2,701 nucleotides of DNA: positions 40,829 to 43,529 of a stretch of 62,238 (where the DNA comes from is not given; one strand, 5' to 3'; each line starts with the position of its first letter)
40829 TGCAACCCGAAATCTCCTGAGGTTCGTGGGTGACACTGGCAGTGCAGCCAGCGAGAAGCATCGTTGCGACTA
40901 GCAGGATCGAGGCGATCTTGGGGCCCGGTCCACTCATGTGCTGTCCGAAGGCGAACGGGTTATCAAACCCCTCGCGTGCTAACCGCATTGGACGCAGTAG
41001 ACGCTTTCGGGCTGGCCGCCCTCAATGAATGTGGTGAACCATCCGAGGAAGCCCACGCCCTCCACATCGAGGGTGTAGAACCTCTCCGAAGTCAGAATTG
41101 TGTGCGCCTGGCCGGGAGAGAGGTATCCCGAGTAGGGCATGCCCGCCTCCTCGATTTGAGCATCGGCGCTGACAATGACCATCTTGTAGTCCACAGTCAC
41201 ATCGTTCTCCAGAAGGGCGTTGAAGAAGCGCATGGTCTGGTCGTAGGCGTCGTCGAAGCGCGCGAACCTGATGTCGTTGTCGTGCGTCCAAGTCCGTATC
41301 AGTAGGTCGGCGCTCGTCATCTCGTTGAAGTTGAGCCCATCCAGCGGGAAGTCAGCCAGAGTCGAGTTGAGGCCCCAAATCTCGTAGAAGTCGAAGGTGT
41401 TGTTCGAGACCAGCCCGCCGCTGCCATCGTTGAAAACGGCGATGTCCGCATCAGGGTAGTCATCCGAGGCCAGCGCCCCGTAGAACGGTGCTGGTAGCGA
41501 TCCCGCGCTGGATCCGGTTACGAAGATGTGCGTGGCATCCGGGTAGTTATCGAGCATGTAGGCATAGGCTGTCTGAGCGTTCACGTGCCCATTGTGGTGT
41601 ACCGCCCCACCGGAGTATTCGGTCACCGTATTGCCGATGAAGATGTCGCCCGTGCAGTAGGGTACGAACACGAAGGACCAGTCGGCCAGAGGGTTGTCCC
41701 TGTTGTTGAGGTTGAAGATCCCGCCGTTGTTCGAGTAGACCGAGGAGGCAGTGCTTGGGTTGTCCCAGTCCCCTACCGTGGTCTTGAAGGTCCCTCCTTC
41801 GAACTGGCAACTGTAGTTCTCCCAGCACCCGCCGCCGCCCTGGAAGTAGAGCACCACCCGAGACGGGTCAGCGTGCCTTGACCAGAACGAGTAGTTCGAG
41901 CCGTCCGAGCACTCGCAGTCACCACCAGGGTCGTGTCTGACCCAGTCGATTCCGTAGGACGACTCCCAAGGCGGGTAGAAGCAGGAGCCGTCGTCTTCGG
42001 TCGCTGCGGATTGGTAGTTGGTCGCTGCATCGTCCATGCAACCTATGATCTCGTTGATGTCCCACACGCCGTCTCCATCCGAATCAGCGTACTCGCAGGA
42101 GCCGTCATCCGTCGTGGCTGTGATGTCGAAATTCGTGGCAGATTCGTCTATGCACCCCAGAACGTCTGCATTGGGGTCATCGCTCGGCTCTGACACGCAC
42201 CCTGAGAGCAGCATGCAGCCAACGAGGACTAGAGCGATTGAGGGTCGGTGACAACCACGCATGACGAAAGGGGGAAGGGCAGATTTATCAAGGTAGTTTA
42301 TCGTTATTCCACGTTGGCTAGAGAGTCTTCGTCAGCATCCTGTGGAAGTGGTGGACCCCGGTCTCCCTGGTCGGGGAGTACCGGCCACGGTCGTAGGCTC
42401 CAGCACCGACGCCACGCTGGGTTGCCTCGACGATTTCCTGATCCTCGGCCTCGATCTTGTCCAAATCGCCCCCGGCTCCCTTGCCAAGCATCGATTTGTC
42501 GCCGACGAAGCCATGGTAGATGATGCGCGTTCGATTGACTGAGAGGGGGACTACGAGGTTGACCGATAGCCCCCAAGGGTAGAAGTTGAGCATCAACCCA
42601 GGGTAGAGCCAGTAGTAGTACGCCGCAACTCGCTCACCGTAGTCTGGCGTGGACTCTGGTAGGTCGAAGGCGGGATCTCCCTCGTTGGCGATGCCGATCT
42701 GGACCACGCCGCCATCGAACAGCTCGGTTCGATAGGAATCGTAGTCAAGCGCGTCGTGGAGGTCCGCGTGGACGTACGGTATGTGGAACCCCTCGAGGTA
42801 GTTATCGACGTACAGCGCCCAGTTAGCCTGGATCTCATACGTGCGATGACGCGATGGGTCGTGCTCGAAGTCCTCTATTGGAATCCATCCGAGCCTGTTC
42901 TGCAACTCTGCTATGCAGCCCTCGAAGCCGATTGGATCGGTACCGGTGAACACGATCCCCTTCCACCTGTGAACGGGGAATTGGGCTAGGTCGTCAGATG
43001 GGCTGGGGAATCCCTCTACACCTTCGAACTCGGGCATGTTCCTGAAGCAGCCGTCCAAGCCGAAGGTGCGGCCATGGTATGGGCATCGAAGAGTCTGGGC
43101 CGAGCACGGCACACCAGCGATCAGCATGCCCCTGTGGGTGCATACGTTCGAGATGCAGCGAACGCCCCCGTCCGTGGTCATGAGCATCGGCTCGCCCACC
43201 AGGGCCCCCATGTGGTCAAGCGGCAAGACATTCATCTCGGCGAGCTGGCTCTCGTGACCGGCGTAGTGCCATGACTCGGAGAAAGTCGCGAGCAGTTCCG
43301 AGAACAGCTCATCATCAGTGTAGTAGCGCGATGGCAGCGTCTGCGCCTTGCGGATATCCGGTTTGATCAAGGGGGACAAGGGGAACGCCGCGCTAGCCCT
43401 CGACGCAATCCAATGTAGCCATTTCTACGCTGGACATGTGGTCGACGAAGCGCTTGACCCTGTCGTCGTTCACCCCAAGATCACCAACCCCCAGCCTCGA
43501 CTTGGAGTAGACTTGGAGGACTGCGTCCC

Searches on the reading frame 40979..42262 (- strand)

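Call 4: search_protein_families(library=pfam, proteins=[window:40979-42262:-], max_evalue=0.01)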
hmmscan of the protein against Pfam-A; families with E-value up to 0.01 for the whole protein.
window:40979-42262:- (427 aa): 1 family
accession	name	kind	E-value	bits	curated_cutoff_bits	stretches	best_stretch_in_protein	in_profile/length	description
PF03283.19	PAE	-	1.6e-13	51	26.6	1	115-259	21-163/355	Pectinacetylesterase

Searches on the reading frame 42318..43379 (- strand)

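Call 4: search_protein_families(library=pfam, proteins=[window:42318-43379:-], max_evalue=0.01)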
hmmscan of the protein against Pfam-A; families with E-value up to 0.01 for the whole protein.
window:42318-43379:- (353 aa): 3 families
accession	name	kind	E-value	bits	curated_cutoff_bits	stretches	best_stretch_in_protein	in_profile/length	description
PF00848.25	Ring_hydroxyl_A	-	4.6e-24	85.9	24.9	1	178-350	9-203/208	Ring hydroxylating alpha subunit (catalytic domain)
PF00355.32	Rieske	-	6.5e-12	45.6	20.3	1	36-125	1-88/88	Rieske [2Fe-2S] domain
PF19112.6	VanA_C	-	8.8e-05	23.2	23.5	1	183-329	1-162/193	Vanillate O-demethylase oxygenase C-terminal domain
